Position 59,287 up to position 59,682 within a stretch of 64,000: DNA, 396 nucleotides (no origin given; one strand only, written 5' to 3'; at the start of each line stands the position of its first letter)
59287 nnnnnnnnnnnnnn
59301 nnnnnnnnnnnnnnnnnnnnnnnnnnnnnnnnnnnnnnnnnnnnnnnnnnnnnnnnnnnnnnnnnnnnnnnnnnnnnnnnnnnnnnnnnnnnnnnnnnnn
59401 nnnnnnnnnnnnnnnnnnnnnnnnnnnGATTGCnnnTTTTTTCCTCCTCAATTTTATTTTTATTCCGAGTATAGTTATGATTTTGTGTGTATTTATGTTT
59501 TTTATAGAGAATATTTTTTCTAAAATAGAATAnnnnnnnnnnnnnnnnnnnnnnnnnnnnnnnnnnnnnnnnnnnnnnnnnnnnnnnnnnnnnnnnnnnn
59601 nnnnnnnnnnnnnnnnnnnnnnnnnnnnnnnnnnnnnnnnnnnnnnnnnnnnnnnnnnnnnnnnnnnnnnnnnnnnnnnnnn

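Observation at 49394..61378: A ~30-aa basic/hydrophobic motif (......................) recurs 8 times, always at a domain junction or protein terminus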

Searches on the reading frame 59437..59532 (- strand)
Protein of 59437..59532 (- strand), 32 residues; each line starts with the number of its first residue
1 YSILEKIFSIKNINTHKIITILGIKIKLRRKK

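Call 22: search_protein_representatives(alignment_id=A4)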
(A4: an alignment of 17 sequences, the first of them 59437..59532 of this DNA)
Query: 17 sequences, 35 profile positions. Proteins with E-value up to 0.001 (for the whole library): 1150; up to 1e-10: 54; up to 1e-30: 1. The best 150 are listed.
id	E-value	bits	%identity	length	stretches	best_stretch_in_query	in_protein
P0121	4.4e-42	157.5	-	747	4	2-34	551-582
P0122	6.5e-20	86.5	-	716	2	5-35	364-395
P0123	7.9e-20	86.3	-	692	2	2-34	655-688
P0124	1.5e-19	85.4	-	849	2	2-33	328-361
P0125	6.3e-19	83.4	-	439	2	4-34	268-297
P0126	1.5e-18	82.1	-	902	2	2-33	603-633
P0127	1.7e-18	82.0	-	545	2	4-33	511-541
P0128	3.1e-18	81.1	-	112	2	2-34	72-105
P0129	4.3e-18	80.7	-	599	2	3-34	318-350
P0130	1.9e-17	78.6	-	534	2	6-33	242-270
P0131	4.8e-17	77.3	-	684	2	2-34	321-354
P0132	6.7e-17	76.9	-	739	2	2-34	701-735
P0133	7.7e-17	76.7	-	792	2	3-31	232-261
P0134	1.4e-16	75.9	-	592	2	3-32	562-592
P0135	1.5e-16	75.7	-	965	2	2-32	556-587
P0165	3.9e-11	58.4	-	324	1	1-33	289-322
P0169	2.1e-10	56.1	-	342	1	3-35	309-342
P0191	1.9e-09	53.0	-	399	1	1-34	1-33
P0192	2.0e-09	53.0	-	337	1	2-32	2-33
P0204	3.2e-09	52.3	-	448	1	2-33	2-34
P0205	3.2e-09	52.3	-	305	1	2-34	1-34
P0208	3.5e-09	52.2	-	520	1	2-34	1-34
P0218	3.9e-09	52.0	-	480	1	2-35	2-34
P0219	4.2e-09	52.0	-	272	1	2-34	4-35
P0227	5.4e-09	51.6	-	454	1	2-33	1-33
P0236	6.9e-09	51.3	-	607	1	3-34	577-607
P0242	8.1e-09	51.0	-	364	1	1-32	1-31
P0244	8.3e-09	51.0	-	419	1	3-33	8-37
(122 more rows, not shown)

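Call 27: search_protein_families(library=pfam, alignment_id=A5, max_evalue=0.00001)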
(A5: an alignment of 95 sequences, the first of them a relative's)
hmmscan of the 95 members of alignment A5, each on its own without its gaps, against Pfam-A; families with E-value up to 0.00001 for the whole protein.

A. member 1, P0121 (747 aa): 3 families
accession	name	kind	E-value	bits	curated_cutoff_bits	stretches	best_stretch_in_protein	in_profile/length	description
PF00534.26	Glycos_transf_1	-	2.7e-19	69.8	26.4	1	229-396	5-171/172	Glycosyl transferases group 1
PF13692.12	Glyco_trans_1_4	-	1.6e-14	54.8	27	1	240-380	2-139/142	Glycosyl transferases group 1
PF16994.11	Glyco_trans_4_5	-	2.8e-09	37.4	26.6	1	65-172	4-111/172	Glycosyl-transferase family 4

B. families by the number of members that match (of 95 scanned): 40 families (the first 25 are shown)
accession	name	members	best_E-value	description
PF00535.33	Glycos_transf_2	46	8e-74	Glycosyl transferase family 2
PF10111.15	Glyco_tranf_2_2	32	5.1e-23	Glycosyltransferase like family 2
PF13641.12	Glyco_tranf_2_3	32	3.1e-19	Glycosyltransferase like family 2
PF01501.26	Glyco_transf_8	18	1.3e-91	Glycosyl transferase family 8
PF05045.17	RgpF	6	4.7e-43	Rhamnan synthesis protein F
PF14393.11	DUF4422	4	1.7e-70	Domain of unknown function (DUF4422)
PF05050.19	Methyltransf_21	4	1.4e-33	Methyltransferase FkbM domain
PF04055.27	Radical_SAM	4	4.3e-14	Radical SAM superfamily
PF18404.7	Glyco_transf_24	3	8.4e-23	Glucosyltransferase 24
PF13692.12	Glyco_trans_1_4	3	1.1e-21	Glycosyl transferases group 1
PF00534.26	Glycos_transf_1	3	1.4e-20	Glycosyl transferases group 1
PF13578.12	Methyltransf_24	3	1.5e-16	Methyltransferase domain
PF13489.12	Methyltransf_23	3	1.7e-15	Methyltransferase domain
PF00777.23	Glyco_transf_29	2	5.4e-21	Glycosyltransferase family 29 (sialyltransferase)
PF04765.19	TOD1_MUCI70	2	2.8e-16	TOD1/MUCI70, glycosyltransferase-like domain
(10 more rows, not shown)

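Call 31: find_related_loci(query=A6, collection=genome_contigs, flank=10000)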
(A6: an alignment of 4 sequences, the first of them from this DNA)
Query A6 (32 aa) in genome_contigs; peptide patterns used: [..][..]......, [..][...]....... (x = any residue, [..] = any of these).
598 stretches matched a pattern (row limit reached: there are more); 82 encode a relative of the query (tblastn E <= 1e-3); the best 80 are kept; 79 distinct loci.
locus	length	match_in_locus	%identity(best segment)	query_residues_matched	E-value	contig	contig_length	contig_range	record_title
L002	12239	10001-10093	68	2-32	7e-9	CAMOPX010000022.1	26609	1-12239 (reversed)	MAG: uncultured bacterium isolate SRR873608_bin.202_metaWRAP_v1.3_MAG genome assembly, contig: NODE_4770_length_26609_co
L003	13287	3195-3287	68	2-32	1e-8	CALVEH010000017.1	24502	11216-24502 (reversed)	MAG: Candidatus Gastranaerophilales bacterium isolate BRZ_MM__bin19 genome assembly, contig: BRZ_MM__NODE_2373_length_24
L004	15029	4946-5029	68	5-32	2e-8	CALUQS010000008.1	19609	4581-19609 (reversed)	MAG: Candidatus Gastranaerophilales bacterium isolate E05__bin339 genome assembly, contig: E05__k127_7177384, whole geno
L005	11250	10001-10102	71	1-32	3e-8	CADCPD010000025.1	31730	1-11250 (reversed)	uncultured bacterium isolate RUG14857 genome assembly, contig: RUG14857_asm_25, whole genome shotgun sequence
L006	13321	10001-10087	69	2-30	5e-8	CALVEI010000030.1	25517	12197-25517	MAG: Candidatus Gastranaerophilales bacterium isolate BRZ_QD__bin64 genome assembly, contig: BRZ_QD__NODE_2997_length_25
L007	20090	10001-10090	67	2-31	8e-8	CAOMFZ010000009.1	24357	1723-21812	MAG TPA_asm: uncultured Mailhella sp. isolate MGBC121537 genome assembly, contig: MGBC121537.9, whole genome shotgun seq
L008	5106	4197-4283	66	4-32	8e-8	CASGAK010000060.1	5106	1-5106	uncultured bacterium isolate Batch3_idba_bin.619 genome assembly, contig: Batch3_idba_bin.619.fa_k87_4490936, whole geno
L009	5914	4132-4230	70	1-31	8e-8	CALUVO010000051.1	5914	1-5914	MAG: Candidatus Gastranaerophilales bacterium isolate E09__bin203 genome assembly, contig: E09__k127_3273446, whole geno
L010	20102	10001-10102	68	2-31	1e-7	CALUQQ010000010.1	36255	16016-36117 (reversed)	MAG: Candidatus Gastranaerophilales bacterium isolate E27__bin3 genome assembly, contig: E27__k127_8753, whole genome sh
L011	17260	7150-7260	65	1-32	1e-7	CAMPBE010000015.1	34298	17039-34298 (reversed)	MAG: uncultured bacterium isolate SRR873610_bin.72_metaWRAP_v1.3_MAG genome assembly, contig: NODE_1696_length_34298_cov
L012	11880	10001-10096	69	2-32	1e-7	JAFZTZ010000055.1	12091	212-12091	MAG: Alphaproteobacteria bacterium isolate RGIG8096 Water_buffalos_Rumen-2__c1226320, whole genome shotgun sequence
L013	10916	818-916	70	2-32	1e-7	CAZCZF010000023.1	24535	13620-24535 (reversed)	MAG TPA_asm: uncultured Vampirovibrio sp. isolate SRP350583_co2_411 genome assembly, contig: NODE_2827_length_24535_cov_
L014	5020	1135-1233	67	2-32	2e-7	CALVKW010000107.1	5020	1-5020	MAG: uncultured Bacilli bacterium isolate BRZ_E__bin81 genome assembly, contig: BRZ_E__NODE_40057_length_5020_cov_4.4867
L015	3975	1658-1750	65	2-32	2e-7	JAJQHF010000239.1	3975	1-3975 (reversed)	MAG: Candidatus Gastranaerophilales bacterium isolate U.4_7 NODE_3132_length_3975_cov_7.123469, whole genome shotgun seq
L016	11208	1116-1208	58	2-32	2e-7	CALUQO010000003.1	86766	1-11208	MAG: Candidatus Gastranaerophilales bacterium isolate BRZ_AA__bin40 genome assembly, contig: BRZ_AA__NODE_249_length_867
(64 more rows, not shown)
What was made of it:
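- The motif occurs across several phyla (call 31).
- Tried and rejected: A tighter four-sequence alignment worked (call 31).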

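Call 47: search_solved_structures(query=A4, max_evalue=10, show_alignments=3)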
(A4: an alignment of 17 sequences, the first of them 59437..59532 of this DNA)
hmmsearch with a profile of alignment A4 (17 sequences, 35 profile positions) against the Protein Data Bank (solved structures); distinct sequences matched with E-value up to 10: 0.

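Call 48: search_protein_families(library=pfam, proteins=[P0191, P0192, P0204, P0205, P0208, P0218, P0219, P0227, P0242, P0244], max_evalue=0.001)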
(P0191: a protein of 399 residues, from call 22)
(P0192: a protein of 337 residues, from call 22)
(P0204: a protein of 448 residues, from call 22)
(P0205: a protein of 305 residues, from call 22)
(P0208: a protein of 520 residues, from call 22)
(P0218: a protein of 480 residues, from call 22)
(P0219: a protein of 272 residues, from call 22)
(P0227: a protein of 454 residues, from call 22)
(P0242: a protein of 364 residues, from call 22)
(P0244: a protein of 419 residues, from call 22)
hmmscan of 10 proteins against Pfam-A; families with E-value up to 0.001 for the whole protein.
P0191 (399 aa): 1 family
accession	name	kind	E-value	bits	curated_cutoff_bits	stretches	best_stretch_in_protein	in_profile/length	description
PF05050.19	Methyltransf_21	-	1.2e-08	35.7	22.7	1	218-369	1-169/173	Methyltransferase FkbM domain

P0192 (337 aa): 2 families
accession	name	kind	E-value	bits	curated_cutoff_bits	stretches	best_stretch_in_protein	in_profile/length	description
PF04055.27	Radical_SAM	-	4.3e-14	53.4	29.5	1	50-219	4-166/166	Radical SAM superfamily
PF13186.11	SPASM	-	2.2e-06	28.3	21.5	1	254-316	1-66/67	Iron-sulfur cluster-binding domain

P0204 (448 aa): 1 family
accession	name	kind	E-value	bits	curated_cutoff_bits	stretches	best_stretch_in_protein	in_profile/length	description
PF04055.27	Radical_SAM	-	9.6e-10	39.3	29.5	1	66-234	2-165/166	Radical SAM superfamily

P0205 (305 aa): 1 family
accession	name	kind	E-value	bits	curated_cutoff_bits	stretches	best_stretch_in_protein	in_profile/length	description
PF01973.23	MptE-like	-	7.3e-09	36.1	34.6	1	35-220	8-170/171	6-hydroxymethylpterin diphosphokinase MptE-like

P0208 (520 aa): 0 families

P0218 (480 aa): 1 family
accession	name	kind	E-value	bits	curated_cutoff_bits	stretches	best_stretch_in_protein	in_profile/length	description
PF04464.20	Glyphos_transf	-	8.7e-06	25.4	22.1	1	236-443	154-333/367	CDP-Glycerol:Poly(glycerophosphate) glycerophosphotransferase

P0219 (272 aa): 2 families
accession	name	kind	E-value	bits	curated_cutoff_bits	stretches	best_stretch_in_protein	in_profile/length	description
PF05711.17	TylF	-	2.5e-16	60.1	23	1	77-268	61-259/264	Macrocin-O-methyltransferase (TylF)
PF13578.12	Methyltransf_24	-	1.3e-07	32.9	26.3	1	114-235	2-105/105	Methyltransferase domain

P0227 (454 aa): 1 family
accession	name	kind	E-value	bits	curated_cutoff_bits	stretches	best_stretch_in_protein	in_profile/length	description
PF04055.27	Radical_SAM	-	3.5e-11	44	29.5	1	63-192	2-134/166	Radical SAM superfamily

P0242 (364 aa): 1 family
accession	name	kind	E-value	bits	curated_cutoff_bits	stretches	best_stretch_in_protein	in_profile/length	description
PF00777.23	Glyco_transf_29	-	7.3e-21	75.2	23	1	139-361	17-268/272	Glycosyltransferase family 29 (sialyltransferase)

P0244 (419 aa): 9 families
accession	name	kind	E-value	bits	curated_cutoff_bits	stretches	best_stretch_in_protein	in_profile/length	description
PF13489.12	Methyltransf_23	-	1.7e-15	57.6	27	1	222-323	19-123/164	Methyltransferase domain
PF08241.18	Methyltransf_11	-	6.1e-14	52.9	21.2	1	230-316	1-95/95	Methyltransferase domain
PF13847.12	Methyltransf_31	-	1.4e-13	51.2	27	1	228-331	6-114/145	Methyltransferase domain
PF08242.18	Methyltransf_12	-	3.8e-12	47.2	30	1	230-314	1-98/98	Methyltransferase domain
PF13649.12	Methyltransf_25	-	8.6e-12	46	27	1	229-312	1-97/97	Methyltransferase domain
PF05219.18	DREV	-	5.1e-09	36.1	26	1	224-350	93-219/265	DREV methyltransferase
PF02353.26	CMAS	-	1.5e-06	28.2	27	1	227-316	64-164/273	Mycolic acid cyclopropane synthetase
PF07021.18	MetW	-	1.9e-06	28.1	21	1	227-309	15-103/193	Methionine biosynthesis protein MetW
PF08003.17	Methyltransf_9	-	0.0005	19.6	23.8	1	209-267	99-156/315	Protein of unknown function (DUF1698)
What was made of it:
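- On GT2 (GT-A) catalytic fold: The motif is also found on GT8, methyltransferases, radical SAM and other families (calls 27, 48).
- The motif is present on non-GT2 folds and at N-termini (calls 27, 48).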

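Call 60: list_cluster_members(proteins=[P0121, P0122, P0123, P0165, P0169, P0192, P0205, P0236, P0242, P0218])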
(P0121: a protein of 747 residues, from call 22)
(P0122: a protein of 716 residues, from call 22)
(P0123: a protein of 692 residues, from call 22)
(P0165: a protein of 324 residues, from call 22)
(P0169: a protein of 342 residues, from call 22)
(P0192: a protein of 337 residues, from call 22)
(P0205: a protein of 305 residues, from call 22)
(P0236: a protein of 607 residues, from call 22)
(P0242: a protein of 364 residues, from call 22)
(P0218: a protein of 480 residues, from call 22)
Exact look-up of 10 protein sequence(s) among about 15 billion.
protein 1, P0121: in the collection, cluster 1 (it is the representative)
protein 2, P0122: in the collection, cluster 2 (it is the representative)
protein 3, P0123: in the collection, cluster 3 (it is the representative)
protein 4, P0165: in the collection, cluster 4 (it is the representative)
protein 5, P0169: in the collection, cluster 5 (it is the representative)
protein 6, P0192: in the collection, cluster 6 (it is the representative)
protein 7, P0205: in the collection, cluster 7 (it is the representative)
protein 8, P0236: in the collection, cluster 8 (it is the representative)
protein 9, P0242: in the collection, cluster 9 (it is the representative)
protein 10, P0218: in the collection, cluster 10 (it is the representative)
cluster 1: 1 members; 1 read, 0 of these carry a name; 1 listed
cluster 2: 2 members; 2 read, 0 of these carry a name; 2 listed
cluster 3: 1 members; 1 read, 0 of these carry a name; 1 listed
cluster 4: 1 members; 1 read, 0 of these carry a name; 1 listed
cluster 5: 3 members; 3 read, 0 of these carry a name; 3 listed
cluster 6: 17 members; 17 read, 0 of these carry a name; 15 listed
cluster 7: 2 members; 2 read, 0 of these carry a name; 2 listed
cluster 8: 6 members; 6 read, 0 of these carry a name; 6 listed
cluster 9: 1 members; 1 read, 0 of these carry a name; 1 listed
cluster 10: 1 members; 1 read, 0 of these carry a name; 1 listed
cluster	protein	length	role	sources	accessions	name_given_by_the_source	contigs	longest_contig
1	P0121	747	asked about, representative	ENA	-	-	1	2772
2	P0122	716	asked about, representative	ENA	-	-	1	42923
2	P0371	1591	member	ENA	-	-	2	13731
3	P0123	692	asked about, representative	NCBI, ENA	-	-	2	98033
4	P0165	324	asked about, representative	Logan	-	-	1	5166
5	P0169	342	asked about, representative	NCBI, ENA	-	-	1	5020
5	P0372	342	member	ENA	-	-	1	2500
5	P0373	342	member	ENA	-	-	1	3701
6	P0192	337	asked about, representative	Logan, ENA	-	-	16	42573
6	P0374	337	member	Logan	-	-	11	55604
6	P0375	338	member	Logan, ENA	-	-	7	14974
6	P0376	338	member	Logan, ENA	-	-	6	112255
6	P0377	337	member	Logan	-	-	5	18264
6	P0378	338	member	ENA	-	-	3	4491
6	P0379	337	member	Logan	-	-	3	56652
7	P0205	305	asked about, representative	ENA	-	-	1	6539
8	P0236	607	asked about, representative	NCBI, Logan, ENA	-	-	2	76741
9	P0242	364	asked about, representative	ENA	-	-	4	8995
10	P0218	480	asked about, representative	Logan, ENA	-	-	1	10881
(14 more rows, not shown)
